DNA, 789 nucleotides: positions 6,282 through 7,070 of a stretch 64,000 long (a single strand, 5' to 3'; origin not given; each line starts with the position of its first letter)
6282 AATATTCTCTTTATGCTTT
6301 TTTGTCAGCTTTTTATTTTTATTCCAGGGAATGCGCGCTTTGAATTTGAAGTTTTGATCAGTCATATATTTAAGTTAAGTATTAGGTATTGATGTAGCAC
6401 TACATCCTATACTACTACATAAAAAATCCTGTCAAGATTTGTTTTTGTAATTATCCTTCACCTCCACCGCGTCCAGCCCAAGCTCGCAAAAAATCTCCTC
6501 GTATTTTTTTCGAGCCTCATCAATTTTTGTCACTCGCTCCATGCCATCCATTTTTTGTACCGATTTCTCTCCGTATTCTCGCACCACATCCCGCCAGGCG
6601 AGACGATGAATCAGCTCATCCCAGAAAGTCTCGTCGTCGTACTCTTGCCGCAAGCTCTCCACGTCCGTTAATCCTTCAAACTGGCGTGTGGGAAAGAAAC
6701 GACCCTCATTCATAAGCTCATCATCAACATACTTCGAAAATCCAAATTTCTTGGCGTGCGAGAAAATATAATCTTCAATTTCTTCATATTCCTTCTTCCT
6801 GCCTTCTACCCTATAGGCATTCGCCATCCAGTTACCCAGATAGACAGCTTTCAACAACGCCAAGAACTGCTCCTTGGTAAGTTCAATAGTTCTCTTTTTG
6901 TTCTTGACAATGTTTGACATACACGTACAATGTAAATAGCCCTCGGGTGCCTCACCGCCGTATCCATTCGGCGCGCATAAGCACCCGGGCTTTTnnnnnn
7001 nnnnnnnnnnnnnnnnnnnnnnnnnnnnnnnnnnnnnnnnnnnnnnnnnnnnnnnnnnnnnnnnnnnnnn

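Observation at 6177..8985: Orphan type I HsdM with two unknown coupled ORFs and a free NUMOD3 protein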

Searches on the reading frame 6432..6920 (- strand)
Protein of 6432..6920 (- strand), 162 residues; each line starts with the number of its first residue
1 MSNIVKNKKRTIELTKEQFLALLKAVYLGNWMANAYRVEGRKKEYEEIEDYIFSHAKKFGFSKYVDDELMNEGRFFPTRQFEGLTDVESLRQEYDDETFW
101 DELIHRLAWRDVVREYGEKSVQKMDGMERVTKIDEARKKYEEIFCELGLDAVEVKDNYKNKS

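Call 3: search_protein_families(library=pfam, proteins=[window:6432-6920:-], max_evalue=0.1)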
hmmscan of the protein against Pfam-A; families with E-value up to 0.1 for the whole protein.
window:6432-6920:- (162 aa): 0 families

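Call 4: search_protein_families(library=padloc, proteins=[window:6432-6920:-], max_evalue=0.1)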
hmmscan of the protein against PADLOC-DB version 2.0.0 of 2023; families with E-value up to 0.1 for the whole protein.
window:6432-6920:- (162 aa): 0 families

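Call 6: search_protein_families(library=ncbifam, proteins=[window:6432-6920:-], max_evalue=0.1)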
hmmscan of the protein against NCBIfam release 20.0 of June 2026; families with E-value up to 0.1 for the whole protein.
window:6432-6920:- (162 aa): 2 families
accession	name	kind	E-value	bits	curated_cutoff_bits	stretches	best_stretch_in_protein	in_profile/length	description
NF046103.1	NOXase_Strep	equivalog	0.0055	15.7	600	1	89-141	181-232/442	H2O-forming NADH oxidase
NF002243.0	PRK01153.1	subfamily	0.073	12.7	127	1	91-138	124-171/175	nicotinamide-nucleotide adenylyltransferase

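Call 7: search_protein_families(library=phrogs, proteins=[window:6432-6920:-], max_evalue=0.1)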
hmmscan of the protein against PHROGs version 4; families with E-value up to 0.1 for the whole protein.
window:6432-6920:- (162 aa): 1 family
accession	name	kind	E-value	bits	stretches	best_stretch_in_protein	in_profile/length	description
phrog_24593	-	unknown function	0.069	13.4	1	111-158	24-71/374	-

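Call 14: find_homologous_proteins(query=window:6432-6920:-, max_evalue=0.01)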
Query window:6432-6920:- (162 aa): 95 proteins with E <= 0.01 among 129 candidates.
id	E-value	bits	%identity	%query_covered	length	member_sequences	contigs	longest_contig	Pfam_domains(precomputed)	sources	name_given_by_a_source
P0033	3.4e-89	315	99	88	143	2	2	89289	-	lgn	-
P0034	5.9e-46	174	59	88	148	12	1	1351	-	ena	-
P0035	2.1e-43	166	58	95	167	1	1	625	-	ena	-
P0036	2.4e-43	166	57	88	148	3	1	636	-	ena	-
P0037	4.8e-43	165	59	91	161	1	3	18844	-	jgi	jgi:hypothetical protein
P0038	2.5e-42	162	57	92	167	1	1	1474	-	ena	-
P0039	5.2e-42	161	58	91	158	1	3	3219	-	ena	-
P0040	7.0e-42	161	55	91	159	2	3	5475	-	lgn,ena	-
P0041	1.2e-41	160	52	99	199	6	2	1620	-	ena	-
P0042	1.3e-41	160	57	88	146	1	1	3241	-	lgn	-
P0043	4.4e-41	158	62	78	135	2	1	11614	-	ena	-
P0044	8.5e-41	157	51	94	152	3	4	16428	-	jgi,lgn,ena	-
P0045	9.0e-41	157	55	88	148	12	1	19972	-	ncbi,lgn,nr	ncbi:hypothetical protein EPN15_00600 [Patescibacteria group bacterium]|nr:MAG: hypothetical protein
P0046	1.0e-40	157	54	92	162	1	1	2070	-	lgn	-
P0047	2.9e-40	156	51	94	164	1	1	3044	-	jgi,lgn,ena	-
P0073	2.5e-35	140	50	92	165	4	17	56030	-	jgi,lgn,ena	-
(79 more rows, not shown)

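Call 19: find_encoding_contigs(protein=P0073, flank=6000, max_places=8)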
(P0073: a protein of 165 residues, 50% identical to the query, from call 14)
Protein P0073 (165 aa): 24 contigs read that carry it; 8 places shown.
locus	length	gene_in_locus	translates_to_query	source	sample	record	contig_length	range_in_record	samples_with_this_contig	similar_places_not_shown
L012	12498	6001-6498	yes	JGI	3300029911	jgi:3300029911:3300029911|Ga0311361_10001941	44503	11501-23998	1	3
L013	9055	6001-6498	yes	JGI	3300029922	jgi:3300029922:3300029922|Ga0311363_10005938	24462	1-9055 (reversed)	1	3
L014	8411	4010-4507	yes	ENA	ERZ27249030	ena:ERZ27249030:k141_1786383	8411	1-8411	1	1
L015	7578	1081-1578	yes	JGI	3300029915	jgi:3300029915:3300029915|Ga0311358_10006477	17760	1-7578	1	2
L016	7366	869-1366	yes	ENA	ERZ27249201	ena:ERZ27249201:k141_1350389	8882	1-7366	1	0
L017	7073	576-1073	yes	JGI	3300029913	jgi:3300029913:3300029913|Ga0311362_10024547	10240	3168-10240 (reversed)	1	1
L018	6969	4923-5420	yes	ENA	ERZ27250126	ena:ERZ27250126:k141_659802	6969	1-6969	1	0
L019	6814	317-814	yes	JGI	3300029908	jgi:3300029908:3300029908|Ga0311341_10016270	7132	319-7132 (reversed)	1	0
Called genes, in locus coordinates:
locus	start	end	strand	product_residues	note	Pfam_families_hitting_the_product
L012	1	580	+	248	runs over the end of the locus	-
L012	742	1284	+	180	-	-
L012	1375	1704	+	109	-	PF04266:ASCH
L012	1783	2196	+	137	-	PF00583:Acetyltransf_1, PF13673:Acetyltransf_10, PF13508:Acetyltransf_7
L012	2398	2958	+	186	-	PF00293:NUDIX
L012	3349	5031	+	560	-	PF00376:MerR, PF12728:HTH_17 (faint), PF13411:MerR_1, PF12161:HsdM_N, PF02384:N6_Mtase, PF07669:Eco57I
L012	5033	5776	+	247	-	PF12686:DUF3800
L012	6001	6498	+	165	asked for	-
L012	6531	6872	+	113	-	-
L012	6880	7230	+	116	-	-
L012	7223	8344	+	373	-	PF01420:Methylase_S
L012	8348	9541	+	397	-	-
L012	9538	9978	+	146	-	-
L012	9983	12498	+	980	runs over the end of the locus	PF04313:HSDR_N, PF00270:DEAD (weak), PF04851:ResIII, PF18766:SWI2_SNF2, PF22679:T1R_D3-like, PF11867:T1RH-like_C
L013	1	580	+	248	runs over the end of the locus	-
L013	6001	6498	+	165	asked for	-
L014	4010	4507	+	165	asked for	-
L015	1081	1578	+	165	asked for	-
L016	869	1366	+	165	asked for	-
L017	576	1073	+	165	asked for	-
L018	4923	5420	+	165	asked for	-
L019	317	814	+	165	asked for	-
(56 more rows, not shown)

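Call 20: find_related_loci(query=A2, collection=genome_contigs, flank=10000)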
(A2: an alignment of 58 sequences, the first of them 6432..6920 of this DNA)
Query A2 (162 aa) in genome_contigs; peptide patterns used: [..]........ (x = any residue, [..] = any of these).
48 stretches matched a pattern; 41 encode a relative of the query (tblastn E <= 1e-3); 41 distinct loci.
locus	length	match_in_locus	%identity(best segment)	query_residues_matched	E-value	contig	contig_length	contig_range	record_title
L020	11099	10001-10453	55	5-154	3e-48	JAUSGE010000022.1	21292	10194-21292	MAG: bacterium isolate E14_metabat.bin.105 E14_k141_323107, whole genome shotgun sequence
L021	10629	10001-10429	55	12-154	8e-46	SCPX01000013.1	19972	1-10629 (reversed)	MAG: Patescibacteria group bacterium isolate DP16D_bin.14 DP16D_bin.14-14698, whole genome shotgun sequence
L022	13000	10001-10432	52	12-155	2e-42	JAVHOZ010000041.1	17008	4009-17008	MAG: Candidatus Magasanikbacteria bacterium isolate WB02no2_37_9 NODE_2318_length_17008_cov_5.556185, whole genome shotg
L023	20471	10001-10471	47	1-155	1e-42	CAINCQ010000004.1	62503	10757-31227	uncultured bacterium isolate AM-2014-D8_bin-0821 genome assembly, contig: bin-0821:04/42, whole genome shotgun sequence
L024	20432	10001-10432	51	12-155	2e-42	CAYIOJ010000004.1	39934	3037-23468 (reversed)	MAG TPA_asm: uncultured Gammaproteobacteria bacterium isolate ERP119705_co24_904 genome assembly, contig: NODE_867_lengt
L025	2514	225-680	51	7-154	1e-40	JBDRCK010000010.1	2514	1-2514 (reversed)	MAG: bacterium isolate MEGAHIT-group-1.182 k141_1862308, whole genome shotgun sequence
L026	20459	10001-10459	48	6-154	1e-40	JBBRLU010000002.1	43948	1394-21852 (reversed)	MAG: Candidatus Saccharimonadales bacterium isolate La1_maxbin2.120 LA1C_X2.120_k141_2517192L_43948_cov_13.0213, whole g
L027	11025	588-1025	49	12-156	3e-40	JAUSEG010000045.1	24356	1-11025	MAG: bacterium isolate E14_maxbin.173 E14_k141_220617, whole genome shotgun sequence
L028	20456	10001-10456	47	5-156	7e-40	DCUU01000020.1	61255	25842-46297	MAG TPA_asm: Candidatus Moranbacteria bacterium UBA2206 UBA2206_contig_1660, whole genome shotgun sequence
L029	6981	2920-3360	48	3-154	2e-38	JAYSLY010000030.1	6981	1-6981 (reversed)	MAG: bacterium isolate GFS_10512 GFS_10512_29, whole genome shotgun sequence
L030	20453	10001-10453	46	3-155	2e-38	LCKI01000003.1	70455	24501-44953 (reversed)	MAG: Parcubacteria group bacterium GW2011_GWC1_45_14 UW95_C0003, whole genome shotgun sequence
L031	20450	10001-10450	48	8-157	5e-41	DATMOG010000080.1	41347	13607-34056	MAG TPA_asm: Candidatus Sulfotelmatobacter sp. isolate SMAG_U12870 k141_1803179, whole genome shotgun sequence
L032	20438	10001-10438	51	13-156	2e-37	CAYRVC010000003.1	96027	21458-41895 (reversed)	MAG TPA_asm: uncultured Candidatus Saccharibacteria bacterium isolate binchicken_co227_921 genome assembly, contig: NODE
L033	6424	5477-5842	54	3-124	3e-37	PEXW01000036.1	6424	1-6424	MAG: Candidatus Kerfeldbacteria bacterium CG08_land_8_20_14_0_20_43_14 CG08_land_8_20_14_0.20_scaffold_10827_c, whole ge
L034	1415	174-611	48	12-157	2e-37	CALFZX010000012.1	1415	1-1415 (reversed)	MAG TPA_asm: uncultured bacterium isolate SRR6007446_bin.20_CONCOCT_v1.1_MAG genome assembly, contig: ERZ724100.43787, w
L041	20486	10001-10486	40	7-162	1e-29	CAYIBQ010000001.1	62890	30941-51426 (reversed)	MAG TPA_asm: uncultured Candidatus Saccharibacteria bacterium isolate ERP119705_co1_646 genome assembly, contig: NODE_33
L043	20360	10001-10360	43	12-132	9e-28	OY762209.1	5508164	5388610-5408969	MAG: Syntrophorhabdaceae bacterium isolate b67c53bf-795e-48b1-b0c8-2f1cb1e3683a genome assembly, chromosome: 1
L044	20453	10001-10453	40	7-154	8e-27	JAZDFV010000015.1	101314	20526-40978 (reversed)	MAG: Candidatus Jorgensenbacteria bacterium isolate MEGAHIT-group-0.224 k141_20182019, whole genome shotgun sequence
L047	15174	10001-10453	38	3-154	4e-25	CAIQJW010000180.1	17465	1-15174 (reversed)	MAG: uncultured delta proteobacterium isolate Ja1-D5_bin-237 genome assembly, contig: bin-237:180/332, whole genome shot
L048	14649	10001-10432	34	9-154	2e-23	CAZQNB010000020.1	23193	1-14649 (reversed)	MAG TPA_asm: uncultured bacterium isolate SRP286056_co3_62 genome assembly, contig: NODE_1917_length_23193_cov_16.401936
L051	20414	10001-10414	36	4-140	4e-22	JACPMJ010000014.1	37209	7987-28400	MAG: Candidatus Uhrbacteria bacterium isolate NC_groundwater_546_Ag_S-0.1um_45_9 S35_SO-1_scaffold_265106, whole genome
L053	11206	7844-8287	34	3-157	2e-19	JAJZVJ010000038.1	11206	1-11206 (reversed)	MAG: bacterium isolate SKS5.bin41 NODE_11034_length_11206_cov_1.588952, whole genome shotgun sequence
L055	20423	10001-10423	40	4-153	5e-18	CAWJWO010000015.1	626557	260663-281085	MAG: uncultured Bacteroidetes bacterium isolate MFD01231.bin.1.99 genome assembly, contig: contig_5047, whole genome sho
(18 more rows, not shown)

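Call 24: predict_structure(alignment_id=A2)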
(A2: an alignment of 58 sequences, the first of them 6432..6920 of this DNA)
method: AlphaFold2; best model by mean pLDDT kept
length: 162 residues; sequences in the alignment: 58
mean_pLDDT: 86.4   pTM: 0.64
mean pLDDT of the five models: 86.4, 85.8, 85.5, 85.4, 83.4
residues with pLDDT >= 90: 98; 70-90: 42; 50-70: 16; < 50: 6
segments of 3 or more residues with pLDDT < 50: 158-162
pLDDT, mean of each block of 10 residues (from residue 1): 64 95 96 80 94 97 96 95 93 71 89 94 94 94 79 59 42
secondary structure, 60 per line:
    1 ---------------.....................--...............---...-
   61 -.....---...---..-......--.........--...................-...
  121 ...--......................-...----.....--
elements in order: H16-36 H39-53 H79-84 H87-95 H98-116 H118-123 H126-147 H156-160

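Call 33: search_protein_families(library=pfam, proteins=[L020:9138-9776:+, L022:9087-9827:+, L024:9295-9783:+, L028:9145-9981:+, L029:2092-2910:+, L028:10514-11305:+, L029:3471-4358:+, L031:10467-11450:+, L029:4438-5967:+, L024:11683-12522:+], max_evalue=0.01)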
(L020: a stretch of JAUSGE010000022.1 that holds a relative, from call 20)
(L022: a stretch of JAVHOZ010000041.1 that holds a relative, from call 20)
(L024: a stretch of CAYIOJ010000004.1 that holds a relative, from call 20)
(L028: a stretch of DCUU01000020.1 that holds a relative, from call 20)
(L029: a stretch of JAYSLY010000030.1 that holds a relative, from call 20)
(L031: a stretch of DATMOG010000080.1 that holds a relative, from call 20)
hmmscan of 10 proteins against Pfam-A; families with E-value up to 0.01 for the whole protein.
L020:9138-9776:+ (212 aa): 1 family
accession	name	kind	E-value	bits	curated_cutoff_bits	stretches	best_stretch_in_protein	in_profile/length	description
PF12686.12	DUF3800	-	1.4e-14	55.4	21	1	3-188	1-149/149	Protein of unknown function (DUF3800)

L022:9087-9827:+ (246 aa): 1 family
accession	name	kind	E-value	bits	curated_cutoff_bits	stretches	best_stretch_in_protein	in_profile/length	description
PF01936.24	NYN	-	1.1e-14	55.6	24.2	1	31-221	2-135/145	NYN domain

L024:9295-9783:+ (162 aa): 1 family
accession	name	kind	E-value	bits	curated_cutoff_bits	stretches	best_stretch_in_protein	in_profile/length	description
PF18798.6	LPD3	-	0.00014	22.5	27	1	8-117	3-96/114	Large polyvalent protein-associated domain 3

L028:9145-9981:+ (278 aa): 2 families
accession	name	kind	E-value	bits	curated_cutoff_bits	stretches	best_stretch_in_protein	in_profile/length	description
PF02498.22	Bro-N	-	1.6e-05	25.9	25.6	1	23-111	7-92/96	BRO family, N-terminal domain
PF18155.6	pPIWI_RE_Z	-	0.0011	19.4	25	1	82-145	7-74/167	pPIWI RE three-gene island domain Z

L029:2092-2910:+ (272 aa): 1 family
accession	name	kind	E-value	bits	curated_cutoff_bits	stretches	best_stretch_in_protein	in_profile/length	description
PF02498.22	Bro-N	-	6.8e-14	52.7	25.6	1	13-105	1-92/96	BRO family, N-terminal domain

L028:10514-11305:+ (263 aa): 0 families

L029:3471-4358:+ (295 aa): 1 family
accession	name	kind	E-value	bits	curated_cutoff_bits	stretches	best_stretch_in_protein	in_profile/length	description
PF08346.17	AntA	-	2.9e-23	82.7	27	1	22-104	1-68/68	AntA/AntB antirepressor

L031:10467-11450:+ (327 aa): 2 families
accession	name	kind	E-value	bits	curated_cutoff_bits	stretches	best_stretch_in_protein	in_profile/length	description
PF13310.11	Virulence_RhuM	-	1.8e-109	365.4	33.7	1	65-310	1-249/252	Virulence protein RhuM family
PF20423.3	AceK_regulatory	-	0.007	16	25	0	139-207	53-121/302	Isocitrate dehydrogenase kinase/phosphatase (AceK), regulatory domain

L029:4438-5967:+ (509 aa): 1 family
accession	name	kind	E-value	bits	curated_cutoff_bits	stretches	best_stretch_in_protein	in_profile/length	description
PF00078.32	RVT_1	-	2.8e-13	50.5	29.6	1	129-264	61-192/205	Reverse transcriptase (RNA-dependent DNA polymerase)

L024:11683-12522:+ (279 aa): 0 families

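Call 34: search_protein_families(library=pfam, proteins=[L021:6116-8545:+, L021:8561-9823:+, L030:4740-8426:+, L030:9059-9949:+, L047:4505-7015:+, L047:7135-8931:+, L047:9053-9928:+, L048:10518-14435:+, L051:7754-9130:+, L051:9132-10007:+], max_evalue=0.01)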
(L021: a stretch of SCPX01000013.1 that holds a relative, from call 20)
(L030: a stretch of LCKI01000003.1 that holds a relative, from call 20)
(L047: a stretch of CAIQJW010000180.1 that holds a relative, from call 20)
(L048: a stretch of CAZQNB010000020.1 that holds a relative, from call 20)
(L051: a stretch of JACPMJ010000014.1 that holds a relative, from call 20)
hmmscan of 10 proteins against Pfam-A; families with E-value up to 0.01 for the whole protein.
L021:6116-8545:+ (809 aa): 0 families

L021:8561-9823:+ (420 aa): 2 families
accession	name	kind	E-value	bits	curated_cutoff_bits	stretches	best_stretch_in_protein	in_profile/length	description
PF09903.14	DUF2130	-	6.2e-89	298.1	26.7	1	144-401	3-254/255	Uncharacterized protein conserved in bacteria (DUF2130)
PF12127.13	FloA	-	0.00087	18.9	34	1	56-120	222-287/314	Flotillin-like protein FloA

L030:4740-8426:+ (1228 aa): 8 families
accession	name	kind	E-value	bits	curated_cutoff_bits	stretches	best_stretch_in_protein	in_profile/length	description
PF02450.21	LCAT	-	3.3e-18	66.5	21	1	644-935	61-356/392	Lecithin:cholesterol acyltransferase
PF05048.19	NosD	-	4.7e-18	65.9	23.6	1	200-376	14-173/212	Periplasmic copper-binding protein (NosD)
PF13229.12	Beta_helix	-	1.2e-17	64.4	25.9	2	201-306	14-119/158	Right handed beta helix region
PF02089.21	Palm_thioest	-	1.9e-05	25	26.8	1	689-757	46-116/254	Palmitoyl protein thioesterase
PF05057.20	DUF676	-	4.5e-05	23.5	20.3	1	694-737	59-104/217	Putative serine esterase (DUF676)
PF24096.1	DUF7379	-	0.00017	22.1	33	1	696-757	56-118/191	Domain of unknown function (DUF7379)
PF07819.20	PGAP1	-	0.00095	19.4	24.3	1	698-755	76-133/233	PGAP1-like alpha/beta domain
PF01764.32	Lipase_3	-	0.0064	16.8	22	0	695-754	47-107/140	Lipase (class 3)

L030:9059-9949:+ (296 aa): 2 families
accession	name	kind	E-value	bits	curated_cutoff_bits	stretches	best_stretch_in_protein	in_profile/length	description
PF02661.23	Fic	-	1.6e-19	71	24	1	97-193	2-93/93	Fic/DOC family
PF02115.23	Rho_GDI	-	0.001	19.2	26.5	1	9-77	25-95/193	RHO protein GDP dissociation inhibitor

L047:4505-7015:+ (836 aa): 0 families

L047:7135-8931:+ (598 aa): 1 family
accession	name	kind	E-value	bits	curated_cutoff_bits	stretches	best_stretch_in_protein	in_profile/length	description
PF10670.15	DUF4198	-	0.0009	19.9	34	1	443-555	105-206/209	Domain of unknown function (DUF4198)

L047:9053-9928:+ (291 aa): 2 families
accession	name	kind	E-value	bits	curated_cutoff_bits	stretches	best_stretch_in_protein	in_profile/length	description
PF14196.11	ATC_hydrolase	-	1.4e-14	55.5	28.1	1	154-268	30-145/145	L-2-amino-thiazoline-4-carboxylic acid hydrolase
PF10518.14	TAT_signal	-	0.0024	18.2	22.7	1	25-41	2-18/21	TAT (twin-arginine translocation) pathway signal sequence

L048:10518-14435:+ (1305 aa): 2 families
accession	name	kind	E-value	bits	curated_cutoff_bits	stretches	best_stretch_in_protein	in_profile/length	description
PF03797.25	Autotransporter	-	3.9e-27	96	26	1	1033-1267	2-239/255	Autotransporter beta-domain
PF12951.13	PATR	-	1.4e-09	38.2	27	1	758-787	1-30/30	Passenger-associated-transport-repeat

L051:7754-9130:+ (458 aa): 3 families
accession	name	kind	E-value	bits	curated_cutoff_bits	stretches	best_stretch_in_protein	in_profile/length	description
PF14067.11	LssY_C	-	7.1e-46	156.6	25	1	265-444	5-187/188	LssY C-terminus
PF01569.27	PAP2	-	1.9e-24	86.3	27.2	1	78-193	3-125/130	PAP2 superfamily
PF14378.12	PAP2_3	-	0.0015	18.8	27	1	82-184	92-186/190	PAP2 superfamily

L051:9132-10007:+ (291 aa): 1 family
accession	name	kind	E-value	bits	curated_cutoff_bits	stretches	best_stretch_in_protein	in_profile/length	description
PF01261.30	AP_endonuc_2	-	1.2e-42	146.7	31.1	1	27-276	2-234/249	Xylose isomerase-like TIM barrel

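Call 56: search_solved_structures(query=A2, max_evalue=5)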
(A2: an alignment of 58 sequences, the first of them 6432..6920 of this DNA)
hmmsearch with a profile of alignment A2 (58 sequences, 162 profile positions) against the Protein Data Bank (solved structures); distinct sequences matched with E-value up to 5: 1.
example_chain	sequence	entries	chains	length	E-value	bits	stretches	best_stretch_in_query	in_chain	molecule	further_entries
7sk3_A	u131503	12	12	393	0.9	12.6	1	46-83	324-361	Atypical chemokine receptor 3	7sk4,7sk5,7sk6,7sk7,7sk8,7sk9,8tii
